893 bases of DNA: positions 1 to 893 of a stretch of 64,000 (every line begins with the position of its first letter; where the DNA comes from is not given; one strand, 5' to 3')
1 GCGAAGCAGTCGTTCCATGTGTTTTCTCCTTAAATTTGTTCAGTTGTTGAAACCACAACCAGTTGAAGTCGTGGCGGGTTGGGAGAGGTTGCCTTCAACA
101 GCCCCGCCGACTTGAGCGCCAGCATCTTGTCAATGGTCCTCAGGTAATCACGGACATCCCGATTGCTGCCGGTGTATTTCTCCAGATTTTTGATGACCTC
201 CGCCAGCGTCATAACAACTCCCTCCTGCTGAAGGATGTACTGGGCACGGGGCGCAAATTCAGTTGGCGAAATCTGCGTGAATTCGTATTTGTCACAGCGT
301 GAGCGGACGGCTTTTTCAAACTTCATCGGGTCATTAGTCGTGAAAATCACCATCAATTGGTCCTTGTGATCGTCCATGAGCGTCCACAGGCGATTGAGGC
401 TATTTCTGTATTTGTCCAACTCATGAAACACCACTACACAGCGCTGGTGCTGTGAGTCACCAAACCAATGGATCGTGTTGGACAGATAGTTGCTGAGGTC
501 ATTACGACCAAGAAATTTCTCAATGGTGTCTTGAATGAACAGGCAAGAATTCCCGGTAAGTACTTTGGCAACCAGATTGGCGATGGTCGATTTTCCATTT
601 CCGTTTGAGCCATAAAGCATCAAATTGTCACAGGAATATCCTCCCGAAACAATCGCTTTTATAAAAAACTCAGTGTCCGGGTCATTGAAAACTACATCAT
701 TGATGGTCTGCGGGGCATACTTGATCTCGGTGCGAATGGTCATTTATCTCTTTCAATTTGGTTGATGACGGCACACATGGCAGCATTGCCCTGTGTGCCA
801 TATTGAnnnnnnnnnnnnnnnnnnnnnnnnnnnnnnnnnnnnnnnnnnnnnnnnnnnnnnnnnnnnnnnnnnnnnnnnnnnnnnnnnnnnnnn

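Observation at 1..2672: Candidate new island excision/replication switch: FseA-like activator facing an operon of unknown protein, clamp-loader ATPase and AlpA-like gene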

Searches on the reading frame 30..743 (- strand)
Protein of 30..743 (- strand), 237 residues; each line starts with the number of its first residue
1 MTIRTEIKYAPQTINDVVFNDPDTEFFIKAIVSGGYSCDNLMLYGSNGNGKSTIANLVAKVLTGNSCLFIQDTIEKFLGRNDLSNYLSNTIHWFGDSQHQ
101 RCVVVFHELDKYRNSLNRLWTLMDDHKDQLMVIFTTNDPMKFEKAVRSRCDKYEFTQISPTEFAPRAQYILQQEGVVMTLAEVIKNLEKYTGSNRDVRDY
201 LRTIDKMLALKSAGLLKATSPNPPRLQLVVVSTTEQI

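Call 4: search_protein_families(library=pfam, proteins=[window:30-743:-], max_evalue=0.1)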
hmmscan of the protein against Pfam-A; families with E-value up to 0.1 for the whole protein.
window:30-743:- (237 aa): 18 families
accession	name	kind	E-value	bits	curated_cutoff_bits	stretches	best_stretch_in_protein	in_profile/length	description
PF00004.35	AAA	-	1.1e-12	49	21.2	1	41-154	1-127/131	ATPase family associated with various cellular activities (AAA)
PF07728.20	AAA_5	-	0.00069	20.1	22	1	40-71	1-32/139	AAA domain (dynein-related subfamily)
PF19263.5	DUF5906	-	0.00087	20.4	27.6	1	43-88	1-46/114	Family of unknown function (DUF5906)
PF13173.12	AAA_14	-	0.0013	19.2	27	1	41-163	5-125/129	AAA domain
PF05496.18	RuvB_N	-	0.0022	18.2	27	1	25-70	20-65/159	Holliday junction DNA helicase RuvB P-loop domain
PF00910.28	RNA_helicase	-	0.0054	17.6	21.5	1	42-96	2-57/105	RNA helicase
PF00005.33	ABC_tran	-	0.0062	17.6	25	1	41-64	14-37/137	ABC transporter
PF13177.12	DNA_pol3_delta2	-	0.0068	16.8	27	0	103-158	104-160/161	DNA polymerase III, delta subunit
PF20720.3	nSTAND3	-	0.007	16.5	27.2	1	41-139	20-113/155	Novel STAND NTPase 3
PF13191.12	AAA_16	-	0.01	16.8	32.6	1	37-77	24-63/167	AAA ATPase domain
PF13555.12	AAA_29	-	0.018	15.2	27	1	40-66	24-50/61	P-loop containing region of AAA domain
PF25199.1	nSTAND_NTPase5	-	0.023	15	34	1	40-138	43-134/145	Novel STAND NTPase 5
PF03215.21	Rad17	-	0.027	14.8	23.8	1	40-146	47-149/186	Rad17 P-loop domain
PF13401.12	AAA_22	-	0.03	15.1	27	0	38-68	5-37/130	AAA domain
PF05673.19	DUF815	-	0.038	13.6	23.8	1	35-64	50-79/249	Protein of unknown function (DUF815)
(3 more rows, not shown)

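Call 6: search_protein_families(library=ncbifam, proteins=[window:30-743:-], max_evalue=0.1)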
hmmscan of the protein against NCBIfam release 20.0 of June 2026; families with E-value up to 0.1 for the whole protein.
window:30-743:- (237 aa): 80 families (the best 25 are shown)
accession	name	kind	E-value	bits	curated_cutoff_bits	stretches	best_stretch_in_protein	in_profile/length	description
TIGR02397.1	dnaX_nterm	equivalog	3.2e-13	49.6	250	2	115-212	133-227/355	DNA polymerase III subunit gamma/tau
NF011522.0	PRK14961.1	equivalog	3.4e-10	39.3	562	2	113-212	133-229/363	DNA polymerase III subunits gamma and tau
NF011526.0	PRK14965.1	equivalog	8.2e-10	38.1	670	1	114-210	134-227/578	DNA polymerase III subunits gamma and tau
NF004549.0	PRK05896.1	equivalog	1e-09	37.7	578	1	115-204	135-224/642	DNA polymerase III subunits gamma and tau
NF001679.0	PRK00440.1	equivalog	3.4e-09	36.2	303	1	8-187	11-190/322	replication factor C small subunit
NF011513.0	PRK14952.1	equivalog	3.4e-08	32.9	737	1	116-211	135-227/596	DNA polymerase III subunits gamma/tau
NF003229.0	PRK04195.1-5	equivalog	3.8e-08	32.5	280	2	6-61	8-67/413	replication factor C large subunit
NF011520.0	PRK14959.1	equivalog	3.9e-08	32.2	798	1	113-211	133-228/624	DNA polymerase III subunits gamma and tau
NF011519.0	PRK14958.1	equivalog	7.8e-08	31.4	912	1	114-213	134-230/509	DNA polymerase III subunits gamma and tau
NF011523.0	PRK14962.1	equivalog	1.5e-07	30.6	576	1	113-204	131-222/474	DNA polymerase III subunits gamma and tau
NF009067.0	PRK12402.1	equivalog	1.8e-07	30.5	317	2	121-180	147-206/340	replication factor C small subunit 2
NF011512.0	PRK14950.1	equivalog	3.4e-07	29.8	593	1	117-204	138-225/585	DNA polymerase III subunits gamma and tau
NF005171.0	PRK06645.1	equivalog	3.6e-07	29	614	1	113-205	144-236/509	DNA polymerase III subunits gamma and tau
NF005846.3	PRK07764.1-6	equivalog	6.2e-07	28.8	625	1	115-209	133-224/628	DNA polymerase III subunit gamma and tau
NF004046.1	PRK05563.1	equivalog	6.8e-07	28.6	400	1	128-211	147-227/567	DNA polymerase III subunit gamma/tau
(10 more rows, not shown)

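Call 7: search_protein_families(library=phrogs, proteins=[window:30-743:-], max_evalue=0.1)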
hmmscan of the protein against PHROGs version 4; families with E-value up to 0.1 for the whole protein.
window:30-743:- (237 aa): 18 families
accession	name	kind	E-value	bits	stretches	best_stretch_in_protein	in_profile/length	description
phrog_168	-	DNA, RNA and nucleotide metabolism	2.2e-25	91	1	6-203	12-209/314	clamp loader of DNA polymerase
phrog_5846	-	DNA, RNA and nucleotide metabolism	6.2e-17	62.9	1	8-220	9-215/380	clamp loader of DNA polymerase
phrog_11838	-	DNA, RNA and nucleotide metabolism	5.3e-07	30.1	1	7-179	9-180/420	clamp loader of DNA polymerase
phrog_3757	-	unknown function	3.1e-05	24.5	1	40-156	128-254/367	-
phrog_9172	-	unknown function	0.00017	21.5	1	25-81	94-151/509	-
phrog_2376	-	other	0.00063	20.2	1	41-150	77-180/363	ATPase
phrog_1156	-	DNA, RNA and nucleotide metabolism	0.0048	16.5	1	42-79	562-600/855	DNA primase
phrog_4210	-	DNA, RNA and nucleotide metabolism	0.0077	15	1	26-69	162-207/1304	DNA polymerase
phrog_7485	-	unknown function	0.0081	16.1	0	41-64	230-253/430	-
phrog_1297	-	other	0.014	15.4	0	28-61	15-48/356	ATPase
phrog_11225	-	unknown function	0.015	15.9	1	42-61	27-46/229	-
phrog_1829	-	DNA, RNA and nucleotide metabolism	0.016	14.3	1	41-71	507-536/772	DNA primase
phrog_7507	-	unknown function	0.018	15.4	1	41-66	27-52/483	-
phrog_3277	-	DNA, RNA and nucleotide metabolism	0.022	15.6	0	40-90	12-60/168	DnaC-like helicase loader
phrog_50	-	DNA, RNA and nucleotide metabolism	0.042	13.9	1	38-70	369-403/570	DnaC-like helicase loader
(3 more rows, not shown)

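Call 8: search_protein_families(library=padloc, proteins=[window:30-743:-], max_evalue=0.1)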
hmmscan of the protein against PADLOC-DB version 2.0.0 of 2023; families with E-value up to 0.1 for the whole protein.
window:30-743:- (237 aa): 20 families
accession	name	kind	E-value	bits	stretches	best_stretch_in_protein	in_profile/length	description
PDLC04232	IetA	-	5e-05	20.8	1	40-110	118-184/330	-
PDLC03859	LmuB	-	0.00057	17.2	1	42-96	28-68/611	-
PDLC05035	PDC-S53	-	0.00076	15.6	1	42-73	514-545/900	-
PDLC04140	mad8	-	0.001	16.7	1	40-204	29-127/314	mads_8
PDLC02196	IetA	-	0.0011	16.5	1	39-110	123-190/374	-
PDLC00292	PtuA1|PtuA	-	0.0017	14.8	1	39-68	336-365/726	AAA ATPase domain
PDLC04135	mad3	-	0.0024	15.4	1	43-95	27-84/374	mads_3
PDLC04890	PDC-S06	-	0.0041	13.7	1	43-67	29-53/732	-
PDLC04886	PDC-S06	-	0.0048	13.7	1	41-61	28-48/727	-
PDLC00915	TRIP13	-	0.0057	14.1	0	123-164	176-215/302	TRIP13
PDLC03864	LmuB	-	0.0077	12.8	1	41-146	76-170/657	-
PDLC02195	IetA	-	0.01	13.2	1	39-63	138-162/395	-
PDLC00303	PtuA1|PtuA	-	0.012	12.7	1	42-153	16-129/386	AAA ATPase domain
PDLC04897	PDC-S06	-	0.012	12.2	1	43-79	28-64/727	-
PDLC02794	SspF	-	0.014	12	1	13-66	29-82/572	SspF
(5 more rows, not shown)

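Call 84: search_dna_similar(query=window:30-743:-, collection=phages, mode=protein, max_evalue=0.001, max_rows=12)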
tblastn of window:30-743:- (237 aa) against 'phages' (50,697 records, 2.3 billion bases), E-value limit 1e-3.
Records with a match: 289; places in all: 289; records where one place covers at least 80% of the query: 141.
Best place of each record, by identity: <60% 289.
By first word of the organism name: Synechococcus 126; Vibrio 49; Cyanophage 17; Pseudomonas 11; Escherichia 10; Erwinia 10; Nodularia 9; Serratia 8; Rhizobium 7; Marine 5; and 20 more.
By host as written in the record: - 100; Synechococcus sp. 23; Synechococcus 20; Synechococcus sp. WH7803 11; Serratia sp. ATCC 39006 6; Synechococcus sp. WH 7803 5; Synechococcus sp. WH8102 5; Pseudomonas aeruginosa PAO1 5; and 66 more.
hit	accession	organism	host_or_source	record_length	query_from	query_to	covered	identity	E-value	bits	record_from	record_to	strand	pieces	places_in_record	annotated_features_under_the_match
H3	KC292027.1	Halovirus HCTV-5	Haloarcula californiae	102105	8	235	96%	25.2%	1e-4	49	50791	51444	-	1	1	93: replication factor C small subunit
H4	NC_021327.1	Halovirus HCTV-5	Haloarcula californiae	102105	8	235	96%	25.2%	1e-4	49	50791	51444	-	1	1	93: clamp loader of DNA polymerase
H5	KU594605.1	Cyanophage S-RIM50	Synechococcus sp.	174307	8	214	87%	26.4%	1e-5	52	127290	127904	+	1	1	DNA polymerase clamp loader small subunit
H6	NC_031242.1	Cyanophage S-RIM50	Synechococcus sp.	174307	8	214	87%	26.4%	1e-5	52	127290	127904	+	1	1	clamp loader of DNA polymerase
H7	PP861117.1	Synechococcus phage QB2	Synechococcus sp. MW02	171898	8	214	87%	26.4%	2e-5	51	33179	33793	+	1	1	replication factor C small subunit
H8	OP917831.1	Synechococcus phage S-M1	Synechococcus sp. WH 7803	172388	8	214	87%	26.4%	2e-5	51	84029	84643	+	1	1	replication factor C small subunit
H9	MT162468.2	Synechococcus phage S-H25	Synechococcus sp. WH 8102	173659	8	214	87%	26.4%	2e-5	51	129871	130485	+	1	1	DNA polymerase clamp loader small subunit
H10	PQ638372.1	Synechococcus phage WH25-B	Synechococcus sp. WH 7803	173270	8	214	87%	26.4%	2e-5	51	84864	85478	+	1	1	clamp loader of DNA polymerase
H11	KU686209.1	Synechococcus phage S-CAM22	Synechococcus sp.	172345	8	214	87%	26.4%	2e-5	50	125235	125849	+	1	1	DNA polymerase clamp loader small subunit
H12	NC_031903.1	Synechococcus phage S-CAM22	Synechococcus sp.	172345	8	214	87%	26.4%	2e-5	50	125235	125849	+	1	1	clamp loader of DNA polymerase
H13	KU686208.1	Synechococcus phage S-CAM22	Synechococcus sp.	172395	8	214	87%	26.4%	2e-5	50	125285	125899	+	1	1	DNA polymerase clamp loader small subunit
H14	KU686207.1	Synechococcus phage S-CAM22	Synechococcus sp.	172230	8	214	87%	26.4%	4e-5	50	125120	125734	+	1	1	DNA polymerase clamp loader small subunit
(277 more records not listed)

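Call 86: search_dna_similar(query=window:30-743:-, collection=plasmids, mode=protein, max_evalue=0.001, max_rows=12)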
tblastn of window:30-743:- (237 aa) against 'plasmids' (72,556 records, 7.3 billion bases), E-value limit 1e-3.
Records with a match: 36; places in all: 36; records where one place covers at least 80% of the query: 3.
Best place of each record, by identity: <60% 36.
By first word of the organism name: Bacillus 17; Clostridium 17; Klebsiella 1; Virgibacillus 1.
By predicted mobility (MOB-suite, as given by PLSDB): non-mobilizable 35; mobilizable 1.
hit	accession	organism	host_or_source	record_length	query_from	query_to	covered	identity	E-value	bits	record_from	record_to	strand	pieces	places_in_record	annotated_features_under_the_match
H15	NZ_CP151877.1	Bacillus thuringiensis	tobacco,mixed culture,leaves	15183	9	209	85%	23.5%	3e-4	49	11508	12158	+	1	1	dnaX: DNA polymerase III subunit gamma/tau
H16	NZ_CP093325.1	Bacillus sp. N5-665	whole organism,peat soil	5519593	9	209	85%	23.5%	3e-4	49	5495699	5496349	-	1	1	none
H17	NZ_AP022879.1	Bacillus cereus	-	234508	9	200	81%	23.5%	1e-4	50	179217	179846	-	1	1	dnaX: DNA polymerase III subunit gamma/tau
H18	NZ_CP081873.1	Bacillus toyonensis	Environment,soil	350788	9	179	72%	25.0%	4e-5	52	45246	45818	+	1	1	dnaX: DNA polymerase III subunit gamma/tau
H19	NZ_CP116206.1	Bacillus paranthracis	rice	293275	9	179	72%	25.0%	4e-5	51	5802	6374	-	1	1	dnaX: DNA polymerase III subunit gamma/tau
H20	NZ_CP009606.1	Bacillus cereus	soil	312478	9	179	72%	25.0%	4e-5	51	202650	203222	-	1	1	dnaX: DNA polymerase III subunit gamma/tau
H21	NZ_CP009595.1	Bacillus cereus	-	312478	9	179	72%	25.0%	4e-5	51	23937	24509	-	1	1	dnaX: DNA polymerase III subunit gamma/tau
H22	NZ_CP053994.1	Bacillus cereus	-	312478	9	179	72%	25.0%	4e-5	51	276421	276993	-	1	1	dnaX: DNA polymerase III subunit gamma/tau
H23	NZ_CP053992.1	Bacillus cereus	-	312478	9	179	72%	25.0%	4e-5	51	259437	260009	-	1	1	dnaX: DNA polymerase III subunit gamma/tau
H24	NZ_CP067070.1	Bacillus sp. HNR-4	rice,cell culture,seed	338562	9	179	72%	25.0%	5e-5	51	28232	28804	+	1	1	dnaX: DNA polymerase III subunit gamma/tau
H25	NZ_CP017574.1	Bacillus thuringiensis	whole organism,soil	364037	9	179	72%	25.0%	6e-5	51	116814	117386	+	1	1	dnaX: DNA polymerase III subunit gamma/tau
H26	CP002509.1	Bacillus thuringiensis serovar finitimus YBT-020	-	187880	9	179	72%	25.0%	9e-5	50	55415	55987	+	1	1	DNA polymerase III subunits gamma and tau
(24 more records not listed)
